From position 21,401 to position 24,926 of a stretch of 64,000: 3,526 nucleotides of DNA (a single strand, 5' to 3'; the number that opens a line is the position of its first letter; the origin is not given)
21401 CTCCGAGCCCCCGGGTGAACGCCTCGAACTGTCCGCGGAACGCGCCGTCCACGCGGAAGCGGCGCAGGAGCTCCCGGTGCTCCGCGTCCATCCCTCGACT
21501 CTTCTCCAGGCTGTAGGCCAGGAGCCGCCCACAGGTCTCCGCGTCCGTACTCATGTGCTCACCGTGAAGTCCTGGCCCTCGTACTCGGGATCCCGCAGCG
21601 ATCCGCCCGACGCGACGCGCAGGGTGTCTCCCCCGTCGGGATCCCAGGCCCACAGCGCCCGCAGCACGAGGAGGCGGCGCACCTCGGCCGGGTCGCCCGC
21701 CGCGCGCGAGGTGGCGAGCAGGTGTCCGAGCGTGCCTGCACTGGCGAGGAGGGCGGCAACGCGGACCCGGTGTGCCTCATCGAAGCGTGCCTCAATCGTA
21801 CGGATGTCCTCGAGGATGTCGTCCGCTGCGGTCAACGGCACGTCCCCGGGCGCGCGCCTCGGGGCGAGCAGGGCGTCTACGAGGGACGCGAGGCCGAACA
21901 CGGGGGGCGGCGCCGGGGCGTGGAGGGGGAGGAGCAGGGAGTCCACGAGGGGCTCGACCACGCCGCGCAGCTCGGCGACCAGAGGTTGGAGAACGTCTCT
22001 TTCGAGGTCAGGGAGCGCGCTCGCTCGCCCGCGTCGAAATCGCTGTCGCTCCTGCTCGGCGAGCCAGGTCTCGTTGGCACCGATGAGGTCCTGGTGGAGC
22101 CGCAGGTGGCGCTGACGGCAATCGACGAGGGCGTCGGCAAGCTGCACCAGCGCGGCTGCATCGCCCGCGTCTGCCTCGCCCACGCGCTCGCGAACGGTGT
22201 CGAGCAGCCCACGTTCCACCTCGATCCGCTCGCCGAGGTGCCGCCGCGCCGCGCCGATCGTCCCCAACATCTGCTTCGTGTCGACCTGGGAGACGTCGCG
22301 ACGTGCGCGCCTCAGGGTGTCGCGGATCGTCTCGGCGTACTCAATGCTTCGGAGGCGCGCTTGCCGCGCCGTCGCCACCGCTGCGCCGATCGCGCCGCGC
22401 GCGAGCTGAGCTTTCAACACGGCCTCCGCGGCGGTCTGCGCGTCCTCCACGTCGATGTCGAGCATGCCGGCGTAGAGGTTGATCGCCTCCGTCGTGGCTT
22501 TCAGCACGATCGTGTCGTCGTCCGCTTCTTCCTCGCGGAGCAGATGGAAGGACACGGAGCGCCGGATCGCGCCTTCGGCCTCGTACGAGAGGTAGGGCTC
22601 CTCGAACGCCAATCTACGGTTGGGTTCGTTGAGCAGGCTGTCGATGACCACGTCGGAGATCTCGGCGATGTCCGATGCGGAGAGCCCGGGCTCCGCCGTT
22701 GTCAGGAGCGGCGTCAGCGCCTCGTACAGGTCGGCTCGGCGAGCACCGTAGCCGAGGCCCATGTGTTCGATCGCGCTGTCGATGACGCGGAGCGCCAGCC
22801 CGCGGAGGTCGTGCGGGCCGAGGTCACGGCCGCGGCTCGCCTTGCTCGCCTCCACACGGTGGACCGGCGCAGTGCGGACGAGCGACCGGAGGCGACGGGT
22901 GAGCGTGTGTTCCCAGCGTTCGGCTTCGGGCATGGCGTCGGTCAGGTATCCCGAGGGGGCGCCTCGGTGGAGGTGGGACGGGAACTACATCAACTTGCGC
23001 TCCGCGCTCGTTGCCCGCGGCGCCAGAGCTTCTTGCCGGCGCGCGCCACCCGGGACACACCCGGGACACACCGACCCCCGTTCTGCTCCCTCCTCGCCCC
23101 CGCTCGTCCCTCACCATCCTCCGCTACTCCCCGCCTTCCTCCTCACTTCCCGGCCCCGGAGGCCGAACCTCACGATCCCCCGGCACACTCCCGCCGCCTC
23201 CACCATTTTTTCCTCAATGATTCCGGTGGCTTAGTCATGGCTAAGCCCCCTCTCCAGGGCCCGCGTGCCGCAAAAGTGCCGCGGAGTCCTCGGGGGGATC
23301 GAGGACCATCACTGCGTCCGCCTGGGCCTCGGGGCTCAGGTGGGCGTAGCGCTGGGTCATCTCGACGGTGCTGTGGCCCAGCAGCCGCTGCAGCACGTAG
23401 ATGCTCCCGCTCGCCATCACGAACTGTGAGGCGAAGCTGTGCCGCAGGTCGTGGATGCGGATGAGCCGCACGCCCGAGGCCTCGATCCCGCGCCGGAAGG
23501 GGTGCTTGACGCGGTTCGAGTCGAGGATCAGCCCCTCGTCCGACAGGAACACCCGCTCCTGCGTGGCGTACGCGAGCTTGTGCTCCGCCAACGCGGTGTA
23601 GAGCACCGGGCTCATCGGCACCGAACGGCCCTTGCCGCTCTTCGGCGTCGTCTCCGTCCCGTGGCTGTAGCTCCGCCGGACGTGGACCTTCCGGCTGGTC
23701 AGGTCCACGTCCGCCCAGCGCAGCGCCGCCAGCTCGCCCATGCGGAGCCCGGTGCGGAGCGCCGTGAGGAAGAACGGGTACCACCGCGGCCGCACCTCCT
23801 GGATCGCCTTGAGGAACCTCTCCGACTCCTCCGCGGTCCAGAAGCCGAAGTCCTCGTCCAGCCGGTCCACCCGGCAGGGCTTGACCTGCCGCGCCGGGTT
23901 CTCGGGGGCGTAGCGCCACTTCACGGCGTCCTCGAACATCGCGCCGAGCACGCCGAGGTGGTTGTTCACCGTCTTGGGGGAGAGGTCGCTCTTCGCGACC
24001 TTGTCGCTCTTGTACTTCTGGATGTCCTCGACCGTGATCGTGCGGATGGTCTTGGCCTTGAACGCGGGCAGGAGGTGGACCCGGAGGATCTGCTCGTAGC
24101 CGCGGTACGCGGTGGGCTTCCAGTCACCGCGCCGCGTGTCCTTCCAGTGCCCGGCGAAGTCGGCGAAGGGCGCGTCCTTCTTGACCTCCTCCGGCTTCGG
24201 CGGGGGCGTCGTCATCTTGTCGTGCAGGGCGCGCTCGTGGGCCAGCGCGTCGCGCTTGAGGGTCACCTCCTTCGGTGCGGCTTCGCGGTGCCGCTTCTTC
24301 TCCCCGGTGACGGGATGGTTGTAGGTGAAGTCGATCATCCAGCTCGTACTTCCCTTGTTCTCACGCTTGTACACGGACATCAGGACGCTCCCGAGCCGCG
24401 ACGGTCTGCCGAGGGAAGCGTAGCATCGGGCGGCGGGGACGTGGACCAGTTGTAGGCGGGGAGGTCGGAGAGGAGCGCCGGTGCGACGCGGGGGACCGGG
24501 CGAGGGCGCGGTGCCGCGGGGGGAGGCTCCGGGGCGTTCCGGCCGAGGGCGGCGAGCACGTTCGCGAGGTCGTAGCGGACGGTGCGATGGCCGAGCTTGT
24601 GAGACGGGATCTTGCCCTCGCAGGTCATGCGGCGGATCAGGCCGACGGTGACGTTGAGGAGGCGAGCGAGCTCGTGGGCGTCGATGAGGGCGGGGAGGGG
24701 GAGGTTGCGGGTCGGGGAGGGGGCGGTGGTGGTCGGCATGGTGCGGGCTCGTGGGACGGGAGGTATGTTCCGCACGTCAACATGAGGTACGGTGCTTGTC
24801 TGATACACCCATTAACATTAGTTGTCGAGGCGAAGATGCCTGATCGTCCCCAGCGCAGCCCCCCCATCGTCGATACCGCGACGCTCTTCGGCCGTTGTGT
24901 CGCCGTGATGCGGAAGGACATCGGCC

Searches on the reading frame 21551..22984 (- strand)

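Call 58: search_protein_families(library=padloc, proteins=[window:21551-22984:-], max_evalue=0.00001)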
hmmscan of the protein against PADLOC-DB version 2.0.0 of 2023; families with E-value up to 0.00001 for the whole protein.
window:21551-22984:- (477 aa): 2 families
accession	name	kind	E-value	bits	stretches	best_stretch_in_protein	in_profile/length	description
PDLC00567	JetA3|JetA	-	9.1e-91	303.3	1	21-476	6-480/504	Unknown function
PDLC00569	JetA3|JetA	-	1.1e-49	167.5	1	28-440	13-433/477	Unknown function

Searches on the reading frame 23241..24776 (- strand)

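Call 58: search_protein_families(library=padloc, proteins=[window:23241-24776:-], max_evalue=0.00001)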
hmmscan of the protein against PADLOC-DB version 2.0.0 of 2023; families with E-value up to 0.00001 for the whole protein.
window:23241-24776:- (511 aa): 0 families

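Call 69: search_protein_families(library=pfam, proteins=[window:23241-24776:-], max_evalue=0.01)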
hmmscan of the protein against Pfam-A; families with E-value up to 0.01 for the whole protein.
window:23241-24776:- (511 aa): 5 families
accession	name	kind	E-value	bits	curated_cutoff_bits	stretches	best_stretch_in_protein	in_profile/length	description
PF00589.27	Phage_integrase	-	2.6e-26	92.9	27.1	1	314-482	4-170/172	Phage integrase family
PF14659.12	Phage_int_SAM_3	-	7.2e-11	42.6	22.6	1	204-256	2-54/58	Phage integrase, N-terminal SAM-like domain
PF24624.1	Int_N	-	5.1e-05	24.3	27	1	243-301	41-99/100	Phage integrase, N-terminal domain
PF22022.2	Phage_int_M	-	0.00011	22.8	27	1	204-299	1-94/96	Phage integrase central domain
PF13495.12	Phage_int_SAM_4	-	0.0049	17.7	27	0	239-286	33-80/85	Phage integrase, N-terminal SAM-like domain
